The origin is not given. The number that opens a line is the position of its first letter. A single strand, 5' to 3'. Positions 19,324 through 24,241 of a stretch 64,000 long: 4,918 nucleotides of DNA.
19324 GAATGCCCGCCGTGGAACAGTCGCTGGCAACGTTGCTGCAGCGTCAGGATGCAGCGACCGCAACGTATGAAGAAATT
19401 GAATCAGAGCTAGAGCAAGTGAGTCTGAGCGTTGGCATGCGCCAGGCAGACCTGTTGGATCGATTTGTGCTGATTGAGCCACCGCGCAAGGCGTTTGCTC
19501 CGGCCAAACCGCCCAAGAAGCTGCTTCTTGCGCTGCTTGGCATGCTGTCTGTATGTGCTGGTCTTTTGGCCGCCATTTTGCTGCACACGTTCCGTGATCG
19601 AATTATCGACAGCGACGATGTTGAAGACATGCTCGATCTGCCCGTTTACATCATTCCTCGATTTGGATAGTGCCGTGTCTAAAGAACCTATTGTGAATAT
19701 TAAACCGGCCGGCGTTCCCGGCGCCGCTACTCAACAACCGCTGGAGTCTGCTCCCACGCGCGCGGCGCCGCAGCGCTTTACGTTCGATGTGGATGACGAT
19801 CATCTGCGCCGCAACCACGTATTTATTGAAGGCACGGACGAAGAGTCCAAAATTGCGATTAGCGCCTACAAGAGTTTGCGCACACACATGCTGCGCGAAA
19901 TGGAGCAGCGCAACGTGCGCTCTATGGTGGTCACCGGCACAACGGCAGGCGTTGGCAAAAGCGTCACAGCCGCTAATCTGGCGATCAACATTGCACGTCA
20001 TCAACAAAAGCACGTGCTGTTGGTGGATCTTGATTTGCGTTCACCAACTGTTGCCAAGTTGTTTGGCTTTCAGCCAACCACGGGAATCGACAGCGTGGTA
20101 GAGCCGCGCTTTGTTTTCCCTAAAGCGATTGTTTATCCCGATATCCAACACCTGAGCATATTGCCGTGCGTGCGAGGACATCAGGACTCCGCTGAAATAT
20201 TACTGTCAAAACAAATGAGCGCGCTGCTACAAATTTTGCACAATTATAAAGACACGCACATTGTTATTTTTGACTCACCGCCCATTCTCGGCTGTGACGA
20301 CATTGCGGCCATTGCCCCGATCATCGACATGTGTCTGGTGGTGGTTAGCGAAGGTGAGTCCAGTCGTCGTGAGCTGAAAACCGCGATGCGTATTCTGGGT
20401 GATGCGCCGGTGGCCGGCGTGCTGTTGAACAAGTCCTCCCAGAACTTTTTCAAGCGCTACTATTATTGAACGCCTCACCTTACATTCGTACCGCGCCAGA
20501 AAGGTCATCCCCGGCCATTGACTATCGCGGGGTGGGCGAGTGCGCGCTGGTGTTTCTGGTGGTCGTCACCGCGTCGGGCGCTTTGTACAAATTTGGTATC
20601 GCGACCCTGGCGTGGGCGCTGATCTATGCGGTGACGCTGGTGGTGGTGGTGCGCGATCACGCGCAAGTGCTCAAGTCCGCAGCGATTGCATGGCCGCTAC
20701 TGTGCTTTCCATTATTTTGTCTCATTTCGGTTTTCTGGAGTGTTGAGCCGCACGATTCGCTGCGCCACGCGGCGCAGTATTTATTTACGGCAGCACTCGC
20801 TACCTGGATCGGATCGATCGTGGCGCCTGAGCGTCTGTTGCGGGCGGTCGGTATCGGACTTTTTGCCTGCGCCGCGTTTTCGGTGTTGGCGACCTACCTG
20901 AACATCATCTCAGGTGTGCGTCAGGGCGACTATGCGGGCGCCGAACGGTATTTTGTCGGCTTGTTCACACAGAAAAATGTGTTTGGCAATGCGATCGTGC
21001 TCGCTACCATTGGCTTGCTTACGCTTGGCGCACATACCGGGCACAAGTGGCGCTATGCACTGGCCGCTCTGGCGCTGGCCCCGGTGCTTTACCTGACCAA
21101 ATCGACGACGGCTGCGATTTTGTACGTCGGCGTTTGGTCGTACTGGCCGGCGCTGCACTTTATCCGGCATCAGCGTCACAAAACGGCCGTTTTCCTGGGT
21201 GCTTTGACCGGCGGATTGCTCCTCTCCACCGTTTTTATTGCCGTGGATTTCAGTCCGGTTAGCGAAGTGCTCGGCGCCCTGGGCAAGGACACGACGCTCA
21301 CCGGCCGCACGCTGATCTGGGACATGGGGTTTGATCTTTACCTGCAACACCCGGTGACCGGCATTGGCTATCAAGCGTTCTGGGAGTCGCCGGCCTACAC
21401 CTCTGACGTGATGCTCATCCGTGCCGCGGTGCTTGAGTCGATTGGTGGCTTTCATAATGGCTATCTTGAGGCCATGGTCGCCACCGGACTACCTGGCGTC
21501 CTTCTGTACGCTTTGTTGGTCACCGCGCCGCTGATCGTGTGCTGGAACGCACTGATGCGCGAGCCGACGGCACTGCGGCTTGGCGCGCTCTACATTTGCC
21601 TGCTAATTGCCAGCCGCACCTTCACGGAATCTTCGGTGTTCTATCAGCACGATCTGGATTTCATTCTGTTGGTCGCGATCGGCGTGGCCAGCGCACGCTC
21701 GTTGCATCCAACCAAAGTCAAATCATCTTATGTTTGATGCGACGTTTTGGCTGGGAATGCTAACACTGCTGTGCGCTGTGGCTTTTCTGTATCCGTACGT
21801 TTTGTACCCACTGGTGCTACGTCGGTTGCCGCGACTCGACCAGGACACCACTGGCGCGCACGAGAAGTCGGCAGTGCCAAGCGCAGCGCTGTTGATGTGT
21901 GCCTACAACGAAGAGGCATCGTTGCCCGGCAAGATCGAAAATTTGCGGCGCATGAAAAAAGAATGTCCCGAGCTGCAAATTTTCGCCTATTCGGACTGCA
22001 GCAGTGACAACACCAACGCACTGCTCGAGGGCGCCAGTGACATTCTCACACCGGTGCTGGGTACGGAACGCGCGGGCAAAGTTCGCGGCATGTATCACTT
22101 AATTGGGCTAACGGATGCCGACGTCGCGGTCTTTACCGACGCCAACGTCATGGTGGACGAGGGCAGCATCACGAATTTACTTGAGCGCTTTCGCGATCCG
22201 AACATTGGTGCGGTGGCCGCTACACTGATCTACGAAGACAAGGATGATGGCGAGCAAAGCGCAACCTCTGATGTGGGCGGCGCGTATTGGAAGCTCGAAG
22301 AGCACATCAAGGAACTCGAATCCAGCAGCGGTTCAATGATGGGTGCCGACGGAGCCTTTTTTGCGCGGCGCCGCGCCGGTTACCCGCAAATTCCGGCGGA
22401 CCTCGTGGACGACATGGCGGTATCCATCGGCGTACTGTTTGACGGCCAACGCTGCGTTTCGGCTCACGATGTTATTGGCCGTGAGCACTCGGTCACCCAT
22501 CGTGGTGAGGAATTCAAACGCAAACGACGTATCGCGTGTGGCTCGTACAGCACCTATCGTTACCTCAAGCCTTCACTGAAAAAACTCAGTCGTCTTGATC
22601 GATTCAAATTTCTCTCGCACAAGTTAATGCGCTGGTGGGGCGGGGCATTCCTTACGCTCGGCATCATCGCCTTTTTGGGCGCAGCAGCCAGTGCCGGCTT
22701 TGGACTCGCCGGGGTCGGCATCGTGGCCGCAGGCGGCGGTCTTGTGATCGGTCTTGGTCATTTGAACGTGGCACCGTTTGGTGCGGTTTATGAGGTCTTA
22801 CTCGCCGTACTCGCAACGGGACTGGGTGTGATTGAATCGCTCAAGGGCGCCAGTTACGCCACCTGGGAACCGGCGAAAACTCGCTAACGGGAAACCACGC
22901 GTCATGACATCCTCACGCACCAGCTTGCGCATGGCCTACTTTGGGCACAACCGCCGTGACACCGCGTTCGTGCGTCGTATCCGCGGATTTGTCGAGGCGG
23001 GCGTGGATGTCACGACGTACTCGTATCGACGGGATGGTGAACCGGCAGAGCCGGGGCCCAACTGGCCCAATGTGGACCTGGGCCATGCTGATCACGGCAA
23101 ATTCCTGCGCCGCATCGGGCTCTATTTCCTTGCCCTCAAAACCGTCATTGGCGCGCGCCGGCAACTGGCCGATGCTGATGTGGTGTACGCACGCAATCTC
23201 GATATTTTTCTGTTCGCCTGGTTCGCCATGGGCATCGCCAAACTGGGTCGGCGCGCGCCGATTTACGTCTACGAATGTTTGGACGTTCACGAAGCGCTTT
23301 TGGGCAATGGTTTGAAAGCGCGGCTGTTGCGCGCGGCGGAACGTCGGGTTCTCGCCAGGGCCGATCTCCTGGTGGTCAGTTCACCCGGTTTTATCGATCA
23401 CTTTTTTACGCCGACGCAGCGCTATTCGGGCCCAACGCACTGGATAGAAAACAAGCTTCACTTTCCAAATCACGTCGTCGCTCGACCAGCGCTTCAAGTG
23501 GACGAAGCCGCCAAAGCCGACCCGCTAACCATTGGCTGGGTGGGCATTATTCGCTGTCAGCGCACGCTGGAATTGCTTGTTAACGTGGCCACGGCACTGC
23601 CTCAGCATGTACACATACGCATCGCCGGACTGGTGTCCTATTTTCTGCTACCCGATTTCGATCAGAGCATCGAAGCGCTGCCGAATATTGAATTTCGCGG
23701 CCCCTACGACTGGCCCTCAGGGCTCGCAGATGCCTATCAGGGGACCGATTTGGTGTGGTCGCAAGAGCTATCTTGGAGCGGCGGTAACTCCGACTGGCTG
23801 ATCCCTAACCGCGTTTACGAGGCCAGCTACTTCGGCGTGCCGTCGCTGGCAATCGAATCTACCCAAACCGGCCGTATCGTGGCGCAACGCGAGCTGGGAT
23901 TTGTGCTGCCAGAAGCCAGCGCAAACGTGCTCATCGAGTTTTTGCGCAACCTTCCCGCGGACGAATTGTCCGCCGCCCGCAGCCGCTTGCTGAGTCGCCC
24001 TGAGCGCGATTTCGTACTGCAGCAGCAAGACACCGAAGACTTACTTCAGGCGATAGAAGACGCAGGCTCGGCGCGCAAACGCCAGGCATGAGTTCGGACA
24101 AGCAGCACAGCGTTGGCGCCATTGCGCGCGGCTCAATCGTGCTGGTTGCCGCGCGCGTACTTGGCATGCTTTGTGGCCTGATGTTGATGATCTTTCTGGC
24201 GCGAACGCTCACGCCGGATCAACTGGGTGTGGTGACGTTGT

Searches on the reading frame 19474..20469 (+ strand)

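Call 35: search_protein_families(library=pfam, proteins=[window:19474-20469:+], max_evalue=0.001)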
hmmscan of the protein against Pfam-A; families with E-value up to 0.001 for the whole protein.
window:19474-20469:+ (331 aa): 3 families
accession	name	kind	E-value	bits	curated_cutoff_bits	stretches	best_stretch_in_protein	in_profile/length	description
PF10609.15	ParA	-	1.2e-10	41.7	27.1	1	151-300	6-152/246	NUBPL iron-transfer P-loop NTPase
PF01656.29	CbiA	-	7.6e-10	39.3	25.4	1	152-323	2-85/125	CobQ/CobB/MinD/ParA nucleotide binding domain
PF13614.12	AAA_31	-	8.6e-09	36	27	1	152-292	5-148/177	AAA domain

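Call 100: search_protein_families(library=ncbifam, proteins=[window:19474-20469:+], max_evalue=0.00001)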
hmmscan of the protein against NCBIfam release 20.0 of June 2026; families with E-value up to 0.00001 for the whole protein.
window:19474-20469:+ (331 aa): 11 families
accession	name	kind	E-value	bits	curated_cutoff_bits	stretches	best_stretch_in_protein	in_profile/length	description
TIGR03018.1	pepcterm_TyrKin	hypoth_equivalog_domain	4.1e-40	137.3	230.65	1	123-319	7-207/207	XrtA-associated tyrosine autokinase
TIGR01007.1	eps_fam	subfamily_domain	2.3e-24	86.1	108.05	1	132-328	3-197/204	polysaccharide biosynthesis tyrosine autokinase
NF007350.0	PRK09841.1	equivalog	2.4e-22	78.9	1248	1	109-320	493-702/726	tyrosine-protein kinase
NF008568.0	PRK11519.1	equivalog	1.8e-21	76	1068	1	124-320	502-697/720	tyrosine-protein kinase Wzc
TIGR01005.1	eps_transp_fam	subfamily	1.8e-17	62.8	411.7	1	81-329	477-726/754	exopolysaccharide transport protein family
TIGR03029.1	EpsG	equivalog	1.4e-14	53.9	313.8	1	130-304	85-256/274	chain length determinant protein tyrosine kinase EpsG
NF041136.1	MrpORP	equivalog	1.1e-08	34.8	450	1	150-292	7-146/365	iron-sulfur cluster carrier protein MrpORP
TIGR01968.1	minD_bact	equivalog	1.4e-08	34.5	212.9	1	150-298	3-148/261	septum site-determining protein MinD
NF047398.1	AAA_KGGVGR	domain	1.9e-07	31.6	90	1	158-201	12-54/190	KGGVGR-motif variant AAA ATPase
TIGR03815.1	CpaE_hom_Actino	equivalog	1e-06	28.1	154.45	1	140-290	100-251/340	septum site-determining protein Ssd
TIGR01969.1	minD_arch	subfamily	3.5e-06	26.4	201.75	1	152-324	4-173/251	cell division ATPase MinD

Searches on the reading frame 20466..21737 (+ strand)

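Call 35: search_protein_families(library=pfam, proteins=[window:20466-21737:+], max_evalue=0.001)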
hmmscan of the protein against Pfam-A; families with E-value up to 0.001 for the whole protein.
window:20466-21737:+ (423 aa): 1 family
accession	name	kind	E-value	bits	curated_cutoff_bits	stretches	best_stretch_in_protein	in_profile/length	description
PF04932.20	Wzy_C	-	1e-16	61.5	31.7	1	200-348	2-148/149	O-Antigen ligase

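Call 100: search_protein_families(library=ncbifam, proteins=[window:20466-21737:+], max_evalue=0.00001)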
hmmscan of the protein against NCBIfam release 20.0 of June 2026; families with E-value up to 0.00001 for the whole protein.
window:20466-21737:+ (423 aa): 0 families

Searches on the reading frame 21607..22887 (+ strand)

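Call 35: search_protein_families(library=pfam, proteins=[window:21607-22887:+], max_evalue=0.001)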
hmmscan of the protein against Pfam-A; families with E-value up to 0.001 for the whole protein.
window:21607-22887:+ (426 aa): 3 families
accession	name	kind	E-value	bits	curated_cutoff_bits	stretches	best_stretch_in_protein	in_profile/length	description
PF00535.33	Glycos_transf_2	-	5e-13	49.8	23.3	1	96-257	3-162/168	Glycosyl transferase family 2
PF13506.12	Glyco_transf_21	-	3.5e-06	27.1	21.7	1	162-296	22-156/174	Glycosyl transferase family 21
PF13641.12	Glyco_tranf_2_3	-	0.00039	20.9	27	1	91-261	1-173/230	Glycosyltransferase like family 2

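Call 100: search_protein_families(library=ncbifam, proteins=[window:21607-22887:+], max_evalue=0.00001)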
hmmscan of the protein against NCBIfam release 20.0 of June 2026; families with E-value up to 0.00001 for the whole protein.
window:21607-22887:+ (426 aa): 1 family
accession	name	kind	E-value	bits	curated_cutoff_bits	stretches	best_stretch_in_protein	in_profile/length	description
TIGR03937.1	PgaC_IcaA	equivalog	2.1e-09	36.8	422.3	1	62-204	18-160/407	poly-beta-1,6-N-acetyl-D-glucosamine synthase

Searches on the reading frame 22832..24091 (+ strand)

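Call 35: search_protein_families(library=pfam, proteins=[window:22832-24091:+], max_evalue=0.001)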
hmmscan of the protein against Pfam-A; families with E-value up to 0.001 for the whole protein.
window:22832-24091:+ (419 aa): 2 families
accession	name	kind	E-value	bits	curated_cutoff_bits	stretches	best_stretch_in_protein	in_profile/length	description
PF13579.12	Glyco_trans_4_4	-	1.9e-10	41.7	29.7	1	50-191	11-142/158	Glycosyl transferase 4-like domain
PF13439.12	Glyco_transf_4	-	4.6e-06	27.2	28.5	1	50-188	12-145/170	Glycosyltransferase Family 4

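Call 100: search_protein_families(library=ncbifam, proteins=[window:22832-24091:+], max_evalue=0.00001)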
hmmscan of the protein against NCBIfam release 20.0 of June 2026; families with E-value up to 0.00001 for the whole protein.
window:22832-24091:+ (419 aa): 0 families
